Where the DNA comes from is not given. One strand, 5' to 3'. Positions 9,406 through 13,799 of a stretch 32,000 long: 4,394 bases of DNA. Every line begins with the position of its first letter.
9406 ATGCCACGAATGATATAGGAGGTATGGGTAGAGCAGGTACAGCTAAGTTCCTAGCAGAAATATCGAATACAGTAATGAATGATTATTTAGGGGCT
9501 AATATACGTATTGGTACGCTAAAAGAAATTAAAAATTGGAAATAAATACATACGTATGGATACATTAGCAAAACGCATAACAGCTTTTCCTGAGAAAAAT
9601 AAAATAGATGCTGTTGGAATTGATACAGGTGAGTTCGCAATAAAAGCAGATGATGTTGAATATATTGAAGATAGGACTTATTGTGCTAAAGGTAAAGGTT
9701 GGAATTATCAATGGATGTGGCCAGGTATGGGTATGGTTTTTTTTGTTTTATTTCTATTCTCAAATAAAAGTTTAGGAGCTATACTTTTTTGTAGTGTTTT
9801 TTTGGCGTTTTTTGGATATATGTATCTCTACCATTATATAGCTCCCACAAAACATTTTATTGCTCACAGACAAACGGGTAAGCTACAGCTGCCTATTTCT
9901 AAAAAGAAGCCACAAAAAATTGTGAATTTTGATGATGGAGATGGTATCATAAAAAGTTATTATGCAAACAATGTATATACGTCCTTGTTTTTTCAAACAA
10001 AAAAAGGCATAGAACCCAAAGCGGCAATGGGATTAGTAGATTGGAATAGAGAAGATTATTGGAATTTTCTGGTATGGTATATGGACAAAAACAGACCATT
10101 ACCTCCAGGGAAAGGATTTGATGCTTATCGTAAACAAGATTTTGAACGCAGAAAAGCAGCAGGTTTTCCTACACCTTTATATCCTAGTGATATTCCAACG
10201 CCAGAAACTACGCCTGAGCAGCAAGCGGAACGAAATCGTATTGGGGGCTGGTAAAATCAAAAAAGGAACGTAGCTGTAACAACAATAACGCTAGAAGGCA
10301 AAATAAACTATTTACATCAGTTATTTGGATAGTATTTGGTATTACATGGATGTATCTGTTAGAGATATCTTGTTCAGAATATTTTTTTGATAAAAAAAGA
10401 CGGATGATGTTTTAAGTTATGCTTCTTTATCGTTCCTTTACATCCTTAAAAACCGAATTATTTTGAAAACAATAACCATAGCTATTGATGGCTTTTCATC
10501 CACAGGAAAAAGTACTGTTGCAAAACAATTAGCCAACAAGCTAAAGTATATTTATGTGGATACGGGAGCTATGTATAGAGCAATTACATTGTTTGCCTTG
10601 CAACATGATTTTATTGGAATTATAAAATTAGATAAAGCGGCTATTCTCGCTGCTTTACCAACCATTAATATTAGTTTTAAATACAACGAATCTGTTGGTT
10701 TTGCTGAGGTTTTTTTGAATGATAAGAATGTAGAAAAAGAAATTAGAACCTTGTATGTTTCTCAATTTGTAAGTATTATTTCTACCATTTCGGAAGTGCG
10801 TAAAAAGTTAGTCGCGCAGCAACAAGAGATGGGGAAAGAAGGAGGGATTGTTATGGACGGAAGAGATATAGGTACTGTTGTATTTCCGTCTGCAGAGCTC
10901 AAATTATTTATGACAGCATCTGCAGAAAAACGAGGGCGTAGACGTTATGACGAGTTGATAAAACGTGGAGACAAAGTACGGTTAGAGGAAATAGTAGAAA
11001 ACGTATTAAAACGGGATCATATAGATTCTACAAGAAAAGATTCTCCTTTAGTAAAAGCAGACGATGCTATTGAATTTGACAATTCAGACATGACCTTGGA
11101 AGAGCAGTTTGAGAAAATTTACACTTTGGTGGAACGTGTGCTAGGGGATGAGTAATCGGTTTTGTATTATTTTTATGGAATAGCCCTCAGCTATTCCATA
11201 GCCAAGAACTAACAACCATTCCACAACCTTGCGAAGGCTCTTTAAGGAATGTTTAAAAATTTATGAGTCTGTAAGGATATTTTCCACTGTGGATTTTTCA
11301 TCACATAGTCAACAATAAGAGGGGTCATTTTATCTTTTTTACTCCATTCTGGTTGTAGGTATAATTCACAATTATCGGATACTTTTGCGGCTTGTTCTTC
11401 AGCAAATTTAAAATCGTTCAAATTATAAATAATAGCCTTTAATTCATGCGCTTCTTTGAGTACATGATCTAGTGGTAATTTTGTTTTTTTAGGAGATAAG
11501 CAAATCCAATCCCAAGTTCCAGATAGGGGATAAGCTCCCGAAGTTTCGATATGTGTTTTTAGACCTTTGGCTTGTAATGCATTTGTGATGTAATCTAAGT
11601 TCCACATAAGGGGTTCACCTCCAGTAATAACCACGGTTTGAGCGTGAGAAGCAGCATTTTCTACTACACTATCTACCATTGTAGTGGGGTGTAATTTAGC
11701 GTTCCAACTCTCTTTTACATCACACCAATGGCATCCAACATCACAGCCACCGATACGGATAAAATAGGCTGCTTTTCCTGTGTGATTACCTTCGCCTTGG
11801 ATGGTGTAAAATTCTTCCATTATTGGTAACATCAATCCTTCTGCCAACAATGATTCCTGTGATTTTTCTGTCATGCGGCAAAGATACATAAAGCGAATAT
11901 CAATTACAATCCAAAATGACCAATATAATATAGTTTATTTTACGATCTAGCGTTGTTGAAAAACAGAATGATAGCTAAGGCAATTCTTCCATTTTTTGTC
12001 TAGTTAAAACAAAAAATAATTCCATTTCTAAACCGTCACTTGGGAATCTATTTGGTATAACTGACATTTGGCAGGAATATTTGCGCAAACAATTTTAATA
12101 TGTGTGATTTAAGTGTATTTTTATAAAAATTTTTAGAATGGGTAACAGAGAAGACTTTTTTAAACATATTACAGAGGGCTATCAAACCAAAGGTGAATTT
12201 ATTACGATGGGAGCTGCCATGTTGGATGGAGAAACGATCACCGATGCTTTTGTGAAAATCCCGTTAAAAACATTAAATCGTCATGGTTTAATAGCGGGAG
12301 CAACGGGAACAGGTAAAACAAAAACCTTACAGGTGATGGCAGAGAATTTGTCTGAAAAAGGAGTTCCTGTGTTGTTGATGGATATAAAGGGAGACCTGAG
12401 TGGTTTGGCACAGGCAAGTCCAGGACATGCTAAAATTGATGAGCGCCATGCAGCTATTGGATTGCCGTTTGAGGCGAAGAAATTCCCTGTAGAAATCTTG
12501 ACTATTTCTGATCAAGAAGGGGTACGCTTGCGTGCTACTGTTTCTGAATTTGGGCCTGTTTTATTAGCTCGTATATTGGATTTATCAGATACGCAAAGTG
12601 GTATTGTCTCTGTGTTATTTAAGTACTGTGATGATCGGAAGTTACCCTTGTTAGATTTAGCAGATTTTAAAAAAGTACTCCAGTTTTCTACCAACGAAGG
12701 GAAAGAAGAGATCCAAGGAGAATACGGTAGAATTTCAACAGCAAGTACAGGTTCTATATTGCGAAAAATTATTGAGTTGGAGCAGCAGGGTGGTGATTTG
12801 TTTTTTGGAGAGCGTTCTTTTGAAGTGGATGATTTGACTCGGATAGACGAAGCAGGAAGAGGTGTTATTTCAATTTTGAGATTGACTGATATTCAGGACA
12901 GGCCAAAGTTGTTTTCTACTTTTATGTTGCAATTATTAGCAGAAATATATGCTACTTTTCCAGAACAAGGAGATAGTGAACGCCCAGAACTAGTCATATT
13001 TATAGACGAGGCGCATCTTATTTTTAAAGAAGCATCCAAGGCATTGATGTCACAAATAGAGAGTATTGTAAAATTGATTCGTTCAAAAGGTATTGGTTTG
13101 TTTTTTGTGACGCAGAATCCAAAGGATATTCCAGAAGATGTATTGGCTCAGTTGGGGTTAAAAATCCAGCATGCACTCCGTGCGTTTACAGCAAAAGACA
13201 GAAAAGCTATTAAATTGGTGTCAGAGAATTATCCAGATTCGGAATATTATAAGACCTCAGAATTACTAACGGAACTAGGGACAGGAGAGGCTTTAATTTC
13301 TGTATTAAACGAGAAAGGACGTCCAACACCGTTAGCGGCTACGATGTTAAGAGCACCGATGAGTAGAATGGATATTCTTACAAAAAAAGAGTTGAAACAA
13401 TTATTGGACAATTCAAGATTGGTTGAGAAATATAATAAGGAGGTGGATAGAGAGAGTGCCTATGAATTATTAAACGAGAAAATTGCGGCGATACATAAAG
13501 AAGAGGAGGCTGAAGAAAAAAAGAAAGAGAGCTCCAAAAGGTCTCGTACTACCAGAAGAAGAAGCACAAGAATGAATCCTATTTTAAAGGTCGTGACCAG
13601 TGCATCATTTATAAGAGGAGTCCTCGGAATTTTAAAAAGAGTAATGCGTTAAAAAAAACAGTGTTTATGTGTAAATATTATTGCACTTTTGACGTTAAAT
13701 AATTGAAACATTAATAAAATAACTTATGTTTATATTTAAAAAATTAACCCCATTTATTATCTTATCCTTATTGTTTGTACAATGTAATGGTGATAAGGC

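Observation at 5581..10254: Orphan PAAR / 1077 aa membrane-active effector / two-TM protein triad inserted between thiF and cmk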

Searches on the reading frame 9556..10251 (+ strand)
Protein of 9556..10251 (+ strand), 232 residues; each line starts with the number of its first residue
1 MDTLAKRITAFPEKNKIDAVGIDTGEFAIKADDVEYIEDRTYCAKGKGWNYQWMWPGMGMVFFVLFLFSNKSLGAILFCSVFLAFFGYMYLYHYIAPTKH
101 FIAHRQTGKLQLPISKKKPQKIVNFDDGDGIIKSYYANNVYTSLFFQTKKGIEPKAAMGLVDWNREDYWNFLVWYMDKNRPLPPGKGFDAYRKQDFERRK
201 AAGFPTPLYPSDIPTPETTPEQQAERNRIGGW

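Call 3: search_protein_families(library=pfam, proteins=[window:9556-10251:+], max_evalue=1)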
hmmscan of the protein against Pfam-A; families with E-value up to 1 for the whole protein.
window:9556-10251:+ (232 aa): 1 family
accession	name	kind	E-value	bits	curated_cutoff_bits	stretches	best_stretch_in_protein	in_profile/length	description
PF13567.11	DUF4131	-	0.034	14.3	31.6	1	52-99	6-56/165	Domain of unknown function (DUF4131)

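Call 4: search_protein_families(library=ncbifam, proteins=[window:9556-10251:+], max_evalue=1)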
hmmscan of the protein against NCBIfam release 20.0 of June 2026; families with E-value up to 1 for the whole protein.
window:9556-10251:+ (232 aa): 1 family
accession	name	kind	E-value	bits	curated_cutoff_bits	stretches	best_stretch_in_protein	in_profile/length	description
NF000475.1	tet_ABC_46_B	exception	0.22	10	1250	1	61-111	149-201/578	tetracycline efflux ABC transporter Tet(46) subunit B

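Call 63: search_protein_representatives(protein=window:9556-10251:+)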
Query: 232 residues. Proteins with E-value up to 0.001 (for the whole library): 359; up to 1e-10: 273; up to 1e-30: 12. The best 150 are listed.
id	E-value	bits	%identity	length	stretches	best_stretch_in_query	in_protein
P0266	1.4e-71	257.2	57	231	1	1-232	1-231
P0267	8.4e-42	159.7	43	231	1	29-232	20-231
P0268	2.9e-37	144.8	46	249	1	63-232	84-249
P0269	1.1e-35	139.7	45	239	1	54-232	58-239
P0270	1.1e-35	139.6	41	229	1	4-232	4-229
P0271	1.2e-33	133.0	46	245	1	53-232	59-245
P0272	2.1e-32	128.9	46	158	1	89-232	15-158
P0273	6.2e-32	127.4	39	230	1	51-227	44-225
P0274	1.2e-31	126.4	38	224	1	5-232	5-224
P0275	5.2e-31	124.3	42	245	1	46-232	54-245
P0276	8.0e-31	123.7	39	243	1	30-232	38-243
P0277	1.0e-30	123.4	42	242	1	30-232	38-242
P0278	1.3e-30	123.0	41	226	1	56-232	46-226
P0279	5.9e-30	120.9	76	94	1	166-232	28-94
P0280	8.1e-30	120.4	42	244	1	36-232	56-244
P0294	7.8e-27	110.7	41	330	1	66-228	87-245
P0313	3.0e-24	102.2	36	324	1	53-227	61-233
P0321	1.0e-23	100.5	44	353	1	82-227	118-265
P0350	2.5e-21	92.6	65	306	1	167-232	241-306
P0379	3.2e-19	85.7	74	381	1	171-228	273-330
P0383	5.7e-19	84.9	33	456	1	34-227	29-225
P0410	2.0e-17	79.8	40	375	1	76-218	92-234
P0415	6.3e-17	78.2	31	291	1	32-228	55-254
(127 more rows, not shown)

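Call 64: list_cluster_members(proteins=[P0266, P0268, P0294, P0313, P0321, P0350, P0379, P0383, P0410, P0415])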
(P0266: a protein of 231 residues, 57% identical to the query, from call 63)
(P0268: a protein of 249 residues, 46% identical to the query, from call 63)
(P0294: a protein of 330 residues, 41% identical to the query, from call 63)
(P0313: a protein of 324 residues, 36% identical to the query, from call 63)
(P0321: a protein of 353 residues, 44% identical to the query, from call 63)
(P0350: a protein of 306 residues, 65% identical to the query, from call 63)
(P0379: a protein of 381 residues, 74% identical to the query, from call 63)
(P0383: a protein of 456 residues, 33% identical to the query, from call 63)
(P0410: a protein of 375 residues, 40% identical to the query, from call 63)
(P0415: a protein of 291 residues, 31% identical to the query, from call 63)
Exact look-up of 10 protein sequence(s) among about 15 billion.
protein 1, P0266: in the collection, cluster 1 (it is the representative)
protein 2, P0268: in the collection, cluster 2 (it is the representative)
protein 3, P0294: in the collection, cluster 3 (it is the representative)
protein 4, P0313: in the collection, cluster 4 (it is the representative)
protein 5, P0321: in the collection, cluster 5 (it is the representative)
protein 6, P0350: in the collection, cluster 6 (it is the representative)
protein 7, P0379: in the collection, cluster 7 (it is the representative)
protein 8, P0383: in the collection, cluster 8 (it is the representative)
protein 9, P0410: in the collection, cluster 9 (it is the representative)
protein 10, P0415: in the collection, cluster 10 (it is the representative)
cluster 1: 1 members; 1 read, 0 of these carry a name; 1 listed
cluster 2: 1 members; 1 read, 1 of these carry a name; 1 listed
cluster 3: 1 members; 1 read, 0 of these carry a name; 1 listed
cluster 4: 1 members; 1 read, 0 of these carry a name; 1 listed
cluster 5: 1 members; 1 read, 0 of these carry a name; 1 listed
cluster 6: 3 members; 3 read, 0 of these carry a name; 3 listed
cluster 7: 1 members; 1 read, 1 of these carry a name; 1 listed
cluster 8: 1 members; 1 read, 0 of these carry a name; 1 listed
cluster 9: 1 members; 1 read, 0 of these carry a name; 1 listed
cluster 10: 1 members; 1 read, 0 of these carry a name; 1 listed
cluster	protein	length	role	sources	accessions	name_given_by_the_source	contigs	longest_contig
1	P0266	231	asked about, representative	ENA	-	-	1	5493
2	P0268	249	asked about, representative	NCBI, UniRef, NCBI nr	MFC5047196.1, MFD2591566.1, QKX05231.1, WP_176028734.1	hypothetical protein ACFSTE_12080 [Aquimarina hainanensis] | Transmembrane protein n=1 Tax=Aquimarina hainanensis TaxID=1578017 RepID=A0ABW5N8N0_9FLAO | hypothetical protein [Aquimarina sp. TRL1]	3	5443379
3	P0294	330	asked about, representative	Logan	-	-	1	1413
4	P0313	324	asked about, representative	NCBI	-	-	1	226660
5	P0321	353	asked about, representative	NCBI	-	-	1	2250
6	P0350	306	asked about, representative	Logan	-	-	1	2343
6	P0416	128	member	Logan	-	-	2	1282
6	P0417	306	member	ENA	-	-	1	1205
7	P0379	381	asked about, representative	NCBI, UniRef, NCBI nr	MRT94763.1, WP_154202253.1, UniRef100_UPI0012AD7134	prepilin peptidase [Ancylomarina sp. 16SWW S1-10-2] | prepilin peptidase n=1 Tax=Ancylomarina sp. 16SWW S1-10-2 TaxID=2499681 ...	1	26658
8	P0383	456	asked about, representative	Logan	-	-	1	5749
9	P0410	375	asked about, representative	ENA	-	-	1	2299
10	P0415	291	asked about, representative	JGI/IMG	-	-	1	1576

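Call 71: search_protein_families(library=padloc, proteins=[window:9556-10251:+], max_evalue=0.01)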
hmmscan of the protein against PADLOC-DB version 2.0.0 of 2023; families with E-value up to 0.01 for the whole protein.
window:9556-10251:+ (232 aa): 0 families

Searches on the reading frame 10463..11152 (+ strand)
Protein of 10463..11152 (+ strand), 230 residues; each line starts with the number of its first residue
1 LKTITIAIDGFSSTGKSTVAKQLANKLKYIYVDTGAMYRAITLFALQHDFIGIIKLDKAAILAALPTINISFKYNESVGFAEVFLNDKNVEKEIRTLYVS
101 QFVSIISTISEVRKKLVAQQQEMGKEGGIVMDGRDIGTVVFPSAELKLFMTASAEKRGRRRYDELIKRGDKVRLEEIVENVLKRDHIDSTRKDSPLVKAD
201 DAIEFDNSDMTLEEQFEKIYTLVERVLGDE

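Call 8: search_protein_families(library=pfam, proteins=[window:10463-11152:+], max_evalue=0.00001)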
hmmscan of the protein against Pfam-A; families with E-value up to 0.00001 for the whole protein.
window:10463-11152:+ (230 aa): 2 families
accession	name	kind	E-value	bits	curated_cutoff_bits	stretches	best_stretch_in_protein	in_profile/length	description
PF02224.24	Cytidylate_kin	-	3.7e-69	233.1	26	1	6-224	1-210/211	Cytidylate kinase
PF13189.12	Cytidylate_kin2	-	2.9e-06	28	28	0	6-161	2-128/176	Cytidylate kinase-like family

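Call 22: find_encoding_contigs(protein=window:10463-11152:+, flank=10000, max_places=3)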
Protein window:10463-11152:+ (230 aa): no gene with exactly this product is on record in the collection.

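Call 38: find_related_loci(query=window:10463-11152:+, collection=metagenome_contigs, flank=10000)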
Query window:10463-11152:+ (230 aa) in metagenome_contigs; peptide patterns used: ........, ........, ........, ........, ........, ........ (x = any residue, [..] = any of these).
600 stretches matched a pattern (row limit reached: there are more); 590 encode a relative of the query (tblastn E <= 1e-3); the best 80 are kept; 80 distinct loci.
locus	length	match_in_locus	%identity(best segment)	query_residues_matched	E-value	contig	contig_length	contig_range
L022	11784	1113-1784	67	4-227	6e-99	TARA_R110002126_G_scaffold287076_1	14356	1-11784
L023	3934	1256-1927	67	4-227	5e-99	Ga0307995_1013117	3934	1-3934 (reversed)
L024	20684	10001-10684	65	1-228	6e-98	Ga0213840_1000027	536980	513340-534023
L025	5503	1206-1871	67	2-223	2e-96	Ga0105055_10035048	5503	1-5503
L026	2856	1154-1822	64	4-226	7e-98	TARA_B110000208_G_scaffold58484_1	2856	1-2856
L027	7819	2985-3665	63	1-227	1e-94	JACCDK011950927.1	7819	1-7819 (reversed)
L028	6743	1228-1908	63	1-227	3e-94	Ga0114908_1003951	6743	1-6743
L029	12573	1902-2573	66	2-225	4e-94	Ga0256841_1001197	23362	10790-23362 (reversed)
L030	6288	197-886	63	1-230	5e-94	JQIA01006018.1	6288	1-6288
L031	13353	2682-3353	66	2-225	4e-94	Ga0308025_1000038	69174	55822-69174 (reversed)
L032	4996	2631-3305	63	2-226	9e-94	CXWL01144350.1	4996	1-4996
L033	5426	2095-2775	66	4-230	3e-93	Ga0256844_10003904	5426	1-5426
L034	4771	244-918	63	2-226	2e-93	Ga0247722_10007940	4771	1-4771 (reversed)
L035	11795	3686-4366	61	1-227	8e-93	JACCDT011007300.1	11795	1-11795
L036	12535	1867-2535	64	2-224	1e-92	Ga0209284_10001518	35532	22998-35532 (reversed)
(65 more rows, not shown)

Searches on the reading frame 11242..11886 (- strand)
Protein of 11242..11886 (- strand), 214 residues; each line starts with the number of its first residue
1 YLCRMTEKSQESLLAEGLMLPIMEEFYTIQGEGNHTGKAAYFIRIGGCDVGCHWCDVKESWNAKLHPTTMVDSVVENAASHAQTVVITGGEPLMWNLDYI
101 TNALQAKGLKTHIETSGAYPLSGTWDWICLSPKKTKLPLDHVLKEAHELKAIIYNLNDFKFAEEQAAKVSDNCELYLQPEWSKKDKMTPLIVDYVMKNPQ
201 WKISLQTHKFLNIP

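Call 8: search_protein_families(library=pfam, proteins=[window:11242-11886:-], max_evalue=0.00001)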
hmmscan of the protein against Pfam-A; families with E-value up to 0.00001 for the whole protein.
window:11242-11886:- (214 aa): 2 families
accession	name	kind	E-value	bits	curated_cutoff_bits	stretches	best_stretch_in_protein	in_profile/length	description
PF04055.27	Radical_SAM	-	3e-09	37.7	29.5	1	44-120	3-89/166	Radical SAM superfamily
PF13353.11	Fer4_12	-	9.3e-06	26.4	22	0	30-104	2-74/137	4Fe-4S single cluster domain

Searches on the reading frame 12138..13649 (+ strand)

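Call 8: search_protein_families(library=pfam, proteins=[window:12138-13649:+], max_evalue=0.00001)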
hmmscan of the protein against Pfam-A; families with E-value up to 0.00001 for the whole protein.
window:12138-13649:+ (504 aa): 5 families
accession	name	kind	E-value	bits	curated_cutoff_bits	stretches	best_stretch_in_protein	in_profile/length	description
PF05872.18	HerA_C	-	1.4e-168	562.1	22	1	35-470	9-444/502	Helicase HerA-like C-terminal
PF01935.23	DUF87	-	2.9e-13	50.9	23.2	1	39-232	14-184/220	Helicase HerA, central domain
PF01580.24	FtsK_SpoIIIE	-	4.7e-06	26.6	24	0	31-71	23-63/221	FtsK/SpoIIIE family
PF13191.12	AAA_16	-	6e-06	27.3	32.6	0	34-157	12-104/167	AAA ATPase domain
PF13401.12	AAA_22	-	6.6e-06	26.9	27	0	48-85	6-43/130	AAA domain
